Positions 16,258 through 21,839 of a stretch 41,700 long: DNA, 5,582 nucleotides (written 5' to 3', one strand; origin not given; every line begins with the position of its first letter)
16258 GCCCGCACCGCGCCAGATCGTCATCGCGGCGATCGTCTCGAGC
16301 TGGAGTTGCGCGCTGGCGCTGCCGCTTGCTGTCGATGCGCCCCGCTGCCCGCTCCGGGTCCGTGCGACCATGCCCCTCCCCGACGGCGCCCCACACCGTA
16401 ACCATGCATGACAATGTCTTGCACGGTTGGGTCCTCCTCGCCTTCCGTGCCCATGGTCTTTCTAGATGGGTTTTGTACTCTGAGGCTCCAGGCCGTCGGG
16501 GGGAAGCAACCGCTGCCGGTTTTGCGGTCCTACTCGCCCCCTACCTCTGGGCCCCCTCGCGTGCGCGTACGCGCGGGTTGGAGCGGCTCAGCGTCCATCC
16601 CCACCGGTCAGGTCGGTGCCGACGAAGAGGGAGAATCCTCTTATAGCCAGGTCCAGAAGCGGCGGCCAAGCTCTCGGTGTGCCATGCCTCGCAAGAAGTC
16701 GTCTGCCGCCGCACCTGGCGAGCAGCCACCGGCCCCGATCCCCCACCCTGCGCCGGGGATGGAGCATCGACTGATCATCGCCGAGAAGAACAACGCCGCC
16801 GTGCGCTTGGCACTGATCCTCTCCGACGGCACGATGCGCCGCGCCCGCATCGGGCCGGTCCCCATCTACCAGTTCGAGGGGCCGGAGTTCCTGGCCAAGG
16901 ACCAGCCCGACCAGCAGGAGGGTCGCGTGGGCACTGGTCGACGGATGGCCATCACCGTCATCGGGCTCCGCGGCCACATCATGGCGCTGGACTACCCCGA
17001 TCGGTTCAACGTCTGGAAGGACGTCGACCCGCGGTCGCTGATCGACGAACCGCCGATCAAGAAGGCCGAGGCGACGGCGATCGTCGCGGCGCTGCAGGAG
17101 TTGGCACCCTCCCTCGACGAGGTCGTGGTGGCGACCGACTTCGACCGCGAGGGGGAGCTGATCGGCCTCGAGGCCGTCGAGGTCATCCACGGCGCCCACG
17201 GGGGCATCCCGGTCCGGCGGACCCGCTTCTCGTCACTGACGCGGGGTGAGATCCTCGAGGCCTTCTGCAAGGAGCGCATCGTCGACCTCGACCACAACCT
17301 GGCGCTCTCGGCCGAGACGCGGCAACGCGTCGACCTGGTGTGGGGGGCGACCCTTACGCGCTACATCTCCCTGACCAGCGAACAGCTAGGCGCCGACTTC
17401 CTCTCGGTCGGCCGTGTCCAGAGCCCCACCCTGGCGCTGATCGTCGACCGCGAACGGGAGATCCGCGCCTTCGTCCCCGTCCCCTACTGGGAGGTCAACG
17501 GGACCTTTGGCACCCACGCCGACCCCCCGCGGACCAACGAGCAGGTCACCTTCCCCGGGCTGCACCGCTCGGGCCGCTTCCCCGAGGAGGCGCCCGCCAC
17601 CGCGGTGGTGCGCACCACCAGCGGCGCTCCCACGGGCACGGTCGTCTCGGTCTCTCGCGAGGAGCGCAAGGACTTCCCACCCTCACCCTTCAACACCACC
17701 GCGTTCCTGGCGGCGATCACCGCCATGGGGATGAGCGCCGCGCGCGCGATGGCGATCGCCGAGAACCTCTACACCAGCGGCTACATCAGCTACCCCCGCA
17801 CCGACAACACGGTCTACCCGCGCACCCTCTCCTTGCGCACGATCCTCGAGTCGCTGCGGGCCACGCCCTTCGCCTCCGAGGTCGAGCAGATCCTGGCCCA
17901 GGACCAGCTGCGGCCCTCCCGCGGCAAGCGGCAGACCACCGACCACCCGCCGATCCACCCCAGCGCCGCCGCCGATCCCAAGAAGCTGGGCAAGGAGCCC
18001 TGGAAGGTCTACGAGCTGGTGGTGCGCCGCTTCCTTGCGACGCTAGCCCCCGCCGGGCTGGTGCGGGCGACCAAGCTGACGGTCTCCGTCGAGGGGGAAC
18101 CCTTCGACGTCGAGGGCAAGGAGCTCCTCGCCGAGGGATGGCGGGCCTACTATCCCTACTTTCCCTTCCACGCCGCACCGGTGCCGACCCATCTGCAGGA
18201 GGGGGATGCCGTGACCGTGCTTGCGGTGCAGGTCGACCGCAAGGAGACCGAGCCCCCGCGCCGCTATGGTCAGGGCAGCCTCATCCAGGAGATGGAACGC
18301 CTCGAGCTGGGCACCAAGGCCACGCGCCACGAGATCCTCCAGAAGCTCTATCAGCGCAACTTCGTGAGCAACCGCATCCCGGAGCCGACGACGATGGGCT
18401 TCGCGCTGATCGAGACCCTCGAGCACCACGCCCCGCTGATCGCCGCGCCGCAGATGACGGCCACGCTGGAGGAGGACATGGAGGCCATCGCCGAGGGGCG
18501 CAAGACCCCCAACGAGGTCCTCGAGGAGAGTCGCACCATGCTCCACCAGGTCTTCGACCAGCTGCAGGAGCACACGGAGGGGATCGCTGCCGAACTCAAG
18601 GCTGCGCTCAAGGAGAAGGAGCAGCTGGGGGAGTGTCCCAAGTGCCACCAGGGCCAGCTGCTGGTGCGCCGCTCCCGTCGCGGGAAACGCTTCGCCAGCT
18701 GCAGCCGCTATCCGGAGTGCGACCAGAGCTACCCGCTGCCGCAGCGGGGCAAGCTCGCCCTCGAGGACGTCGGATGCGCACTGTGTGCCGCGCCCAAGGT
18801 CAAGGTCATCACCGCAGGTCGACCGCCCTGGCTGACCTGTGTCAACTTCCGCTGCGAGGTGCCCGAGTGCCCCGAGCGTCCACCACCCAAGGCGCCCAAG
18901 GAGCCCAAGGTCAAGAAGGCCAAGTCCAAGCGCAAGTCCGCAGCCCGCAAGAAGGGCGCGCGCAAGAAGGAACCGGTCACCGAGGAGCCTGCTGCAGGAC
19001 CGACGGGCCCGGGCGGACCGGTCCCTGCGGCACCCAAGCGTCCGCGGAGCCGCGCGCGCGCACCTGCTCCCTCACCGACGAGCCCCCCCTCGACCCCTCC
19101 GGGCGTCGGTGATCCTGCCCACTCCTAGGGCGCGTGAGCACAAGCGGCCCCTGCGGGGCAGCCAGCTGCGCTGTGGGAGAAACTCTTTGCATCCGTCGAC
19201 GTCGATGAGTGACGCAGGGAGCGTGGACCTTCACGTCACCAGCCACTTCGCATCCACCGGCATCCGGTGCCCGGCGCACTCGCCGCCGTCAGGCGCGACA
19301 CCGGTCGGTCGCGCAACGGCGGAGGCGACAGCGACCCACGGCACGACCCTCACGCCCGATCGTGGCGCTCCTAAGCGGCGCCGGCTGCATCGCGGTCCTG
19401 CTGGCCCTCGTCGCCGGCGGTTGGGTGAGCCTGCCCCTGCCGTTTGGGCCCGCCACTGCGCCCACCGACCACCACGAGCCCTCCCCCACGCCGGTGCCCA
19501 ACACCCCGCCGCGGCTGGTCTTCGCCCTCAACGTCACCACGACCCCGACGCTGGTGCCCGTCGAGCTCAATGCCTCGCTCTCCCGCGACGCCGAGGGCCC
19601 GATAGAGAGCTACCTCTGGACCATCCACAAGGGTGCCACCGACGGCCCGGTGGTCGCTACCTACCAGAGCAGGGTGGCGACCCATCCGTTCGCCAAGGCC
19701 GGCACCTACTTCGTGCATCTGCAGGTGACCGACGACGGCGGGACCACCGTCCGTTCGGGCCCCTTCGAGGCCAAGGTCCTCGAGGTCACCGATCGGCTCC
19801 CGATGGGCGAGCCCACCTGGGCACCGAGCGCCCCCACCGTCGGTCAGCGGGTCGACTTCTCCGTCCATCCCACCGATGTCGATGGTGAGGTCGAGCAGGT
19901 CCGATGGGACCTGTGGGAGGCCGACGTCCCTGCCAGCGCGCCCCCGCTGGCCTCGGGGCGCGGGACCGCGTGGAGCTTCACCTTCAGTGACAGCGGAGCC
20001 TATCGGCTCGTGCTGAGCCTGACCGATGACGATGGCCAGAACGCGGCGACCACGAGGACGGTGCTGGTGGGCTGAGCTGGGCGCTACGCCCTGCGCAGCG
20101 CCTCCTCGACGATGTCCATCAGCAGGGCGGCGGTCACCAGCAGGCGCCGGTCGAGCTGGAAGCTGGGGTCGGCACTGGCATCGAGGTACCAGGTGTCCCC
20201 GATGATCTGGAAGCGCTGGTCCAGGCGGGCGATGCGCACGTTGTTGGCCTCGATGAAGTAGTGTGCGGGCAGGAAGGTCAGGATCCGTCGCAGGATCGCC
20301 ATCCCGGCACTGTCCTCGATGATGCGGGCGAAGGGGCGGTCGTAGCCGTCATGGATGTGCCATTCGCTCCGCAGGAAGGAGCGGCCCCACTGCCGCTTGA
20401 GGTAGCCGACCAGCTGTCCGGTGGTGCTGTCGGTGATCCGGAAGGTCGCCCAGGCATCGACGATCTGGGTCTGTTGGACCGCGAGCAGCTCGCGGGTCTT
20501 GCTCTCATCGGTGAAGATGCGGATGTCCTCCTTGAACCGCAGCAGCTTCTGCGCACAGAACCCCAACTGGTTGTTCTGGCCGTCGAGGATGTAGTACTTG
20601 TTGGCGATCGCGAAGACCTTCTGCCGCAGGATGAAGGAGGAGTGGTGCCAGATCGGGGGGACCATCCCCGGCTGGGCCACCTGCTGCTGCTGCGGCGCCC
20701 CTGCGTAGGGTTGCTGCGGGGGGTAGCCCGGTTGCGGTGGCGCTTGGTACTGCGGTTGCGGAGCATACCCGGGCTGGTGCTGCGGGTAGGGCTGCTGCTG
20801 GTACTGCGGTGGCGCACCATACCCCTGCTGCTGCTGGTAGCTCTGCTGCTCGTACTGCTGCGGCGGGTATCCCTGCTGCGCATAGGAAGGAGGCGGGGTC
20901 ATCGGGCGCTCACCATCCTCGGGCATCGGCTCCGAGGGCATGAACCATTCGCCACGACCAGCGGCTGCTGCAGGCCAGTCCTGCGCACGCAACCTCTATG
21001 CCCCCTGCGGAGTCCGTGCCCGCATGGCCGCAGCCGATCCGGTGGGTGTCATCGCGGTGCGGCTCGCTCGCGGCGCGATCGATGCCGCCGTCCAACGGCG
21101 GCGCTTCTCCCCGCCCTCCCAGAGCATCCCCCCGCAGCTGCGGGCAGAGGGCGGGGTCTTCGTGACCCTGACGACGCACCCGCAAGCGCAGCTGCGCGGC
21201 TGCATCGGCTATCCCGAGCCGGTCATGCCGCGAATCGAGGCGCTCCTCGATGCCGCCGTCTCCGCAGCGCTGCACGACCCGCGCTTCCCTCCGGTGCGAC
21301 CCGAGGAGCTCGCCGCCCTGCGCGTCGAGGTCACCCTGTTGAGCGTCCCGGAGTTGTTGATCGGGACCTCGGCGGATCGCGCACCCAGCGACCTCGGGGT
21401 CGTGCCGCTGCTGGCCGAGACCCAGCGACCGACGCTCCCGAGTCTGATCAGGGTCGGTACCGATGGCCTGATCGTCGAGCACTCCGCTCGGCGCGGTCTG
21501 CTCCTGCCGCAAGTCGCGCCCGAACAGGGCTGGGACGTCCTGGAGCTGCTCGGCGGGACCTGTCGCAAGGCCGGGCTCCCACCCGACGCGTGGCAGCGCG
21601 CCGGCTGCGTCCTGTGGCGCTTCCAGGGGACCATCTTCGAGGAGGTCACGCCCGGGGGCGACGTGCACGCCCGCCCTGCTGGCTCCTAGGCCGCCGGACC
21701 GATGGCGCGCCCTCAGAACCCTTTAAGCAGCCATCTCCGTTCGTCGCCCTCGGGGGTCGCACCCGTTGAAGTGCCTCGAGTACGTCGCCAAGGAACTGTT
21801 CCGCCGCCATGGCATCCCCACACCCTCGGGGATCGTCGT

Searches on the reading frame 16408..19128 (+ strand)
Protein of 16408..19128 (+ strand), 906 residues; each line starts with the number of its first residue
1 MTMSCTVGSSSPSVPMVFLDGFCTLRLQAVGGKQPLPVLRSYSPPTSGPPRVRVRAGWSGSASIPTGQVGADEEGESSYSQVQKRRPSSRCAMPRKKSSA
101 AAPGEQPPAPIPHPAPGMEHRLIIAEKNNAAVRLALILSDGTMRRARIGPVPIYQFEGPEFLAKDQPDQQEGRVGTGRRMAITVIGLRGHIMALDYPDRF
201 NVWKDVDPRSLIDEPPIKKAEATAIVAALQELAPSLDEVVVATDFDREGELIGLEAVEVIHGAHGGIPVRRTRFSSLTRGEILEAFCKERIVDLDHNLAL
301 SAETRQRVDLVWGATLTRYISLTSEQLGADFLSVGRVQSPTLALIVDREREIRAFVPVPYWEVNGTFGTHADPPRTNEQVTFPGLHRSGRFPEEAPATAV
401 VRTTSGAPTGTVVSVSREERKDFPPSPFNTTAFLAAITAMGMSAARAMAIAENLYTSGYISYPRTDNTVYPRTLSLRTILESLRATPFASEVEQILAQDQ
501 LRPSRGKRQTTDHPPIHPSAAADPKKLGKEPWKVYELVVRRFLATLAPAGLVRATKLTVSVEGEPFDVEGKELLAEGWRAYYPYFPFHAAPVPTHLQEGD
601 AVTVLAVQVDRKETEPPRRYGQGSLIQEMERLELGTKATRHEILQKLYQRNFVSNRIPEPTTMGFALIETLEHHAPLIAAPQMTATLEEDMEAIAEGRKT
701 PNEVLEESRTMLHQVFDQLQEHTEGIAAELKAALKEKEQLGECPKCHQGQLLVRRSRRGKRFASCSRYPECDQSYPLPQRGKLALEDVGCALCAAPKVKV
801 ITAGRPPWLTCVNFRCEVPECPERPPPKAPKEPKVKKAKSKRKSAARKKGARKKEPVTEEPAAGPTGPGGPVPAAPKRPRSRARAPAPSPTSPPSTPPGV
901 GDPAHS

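Call 12: search_protein_families(library=pfam, proteins=[window:16408-19128:+], max_evalue=0.001)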
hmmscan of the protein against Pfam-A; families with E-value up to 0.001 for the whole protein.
window:16408-19128:+ (906 aa): 3 families
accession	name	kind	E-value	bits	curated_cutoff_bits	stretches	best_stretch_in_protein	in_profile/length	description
PF01131.25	Topoisom_bac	-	9.7e-112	374.4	35.1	1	294-705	2-410/411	DNA topoisomerase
PF01396.24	Zn_ribbon_Top1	-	3.6e-12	46.3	32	1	741-779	2-38/39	Topoisomerase DNA binding C4 zinc finger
PF01751.28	Toprim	-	2.5e-10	40.8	23.1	1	122-275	2-94/96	Toprim domain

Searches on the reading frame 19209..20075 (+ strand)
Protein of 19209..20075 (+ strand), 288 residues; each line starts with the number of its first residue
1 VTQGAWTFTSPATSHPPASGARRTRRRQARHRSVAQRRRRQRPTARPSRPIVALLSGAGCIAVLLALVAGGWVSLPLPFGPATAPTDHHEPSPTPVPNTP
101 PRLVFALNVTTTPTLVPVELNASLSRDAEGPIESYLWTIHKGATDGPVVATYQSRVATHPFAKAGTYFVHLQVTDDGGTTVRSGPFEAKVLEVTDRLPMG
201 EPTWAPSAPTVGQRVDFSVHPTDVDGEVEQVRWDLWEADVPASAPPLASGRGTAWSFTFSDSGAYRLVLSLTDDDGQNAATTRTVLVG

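Call 12: search_protein_families(library=pfam, proteins=[window:19209-20075:+], max_evalue=0.001)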
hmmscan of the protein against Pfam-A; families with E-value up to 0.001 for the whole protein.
window:19209-20075:+ (288 aa): 3 families
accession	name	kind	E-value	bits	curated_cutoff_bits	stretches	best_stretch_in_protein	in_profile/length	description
PF18911.6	PKD_4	-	1.2e-15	57.8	27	1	99-184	2-79/85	PKD domain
PF00801.26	PKD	-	1.3e-12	48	23.5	1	108-179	3-71/80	PKD domain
PF22352.2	K319L-like_PKD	-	2e-08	34.6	27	1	116-180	12-75/84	K319L-like, PKD domain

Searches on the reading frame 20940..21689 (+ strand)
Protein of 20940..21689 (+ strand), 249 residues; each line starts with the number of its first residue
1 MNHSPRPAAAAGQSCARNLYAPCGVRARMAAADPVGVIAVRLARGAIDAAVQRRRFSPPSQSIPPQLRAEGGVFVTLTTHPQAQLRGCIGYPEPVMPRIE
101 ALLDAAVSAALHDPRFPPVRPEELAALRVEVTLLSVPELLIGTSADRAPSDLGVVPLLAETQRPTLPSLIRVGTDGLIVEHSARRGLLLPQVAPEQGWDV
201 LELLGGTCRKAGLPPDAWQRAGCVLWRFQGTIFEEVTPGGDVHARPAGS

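Call 8: search_protein_families(library=pfam, proteins=[window:20940-21689:+], max_evalue=0.01)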
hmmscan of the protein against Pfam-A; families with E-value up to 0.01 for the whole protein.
window:20940-21689:+ (249 aa): 1 family
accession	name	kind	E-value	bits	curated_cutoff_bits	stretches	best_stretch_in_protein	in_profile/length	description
PF01871.22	AMMECR1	-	2.6e-48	164.1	25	1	40-233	1-168/168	AMMECR1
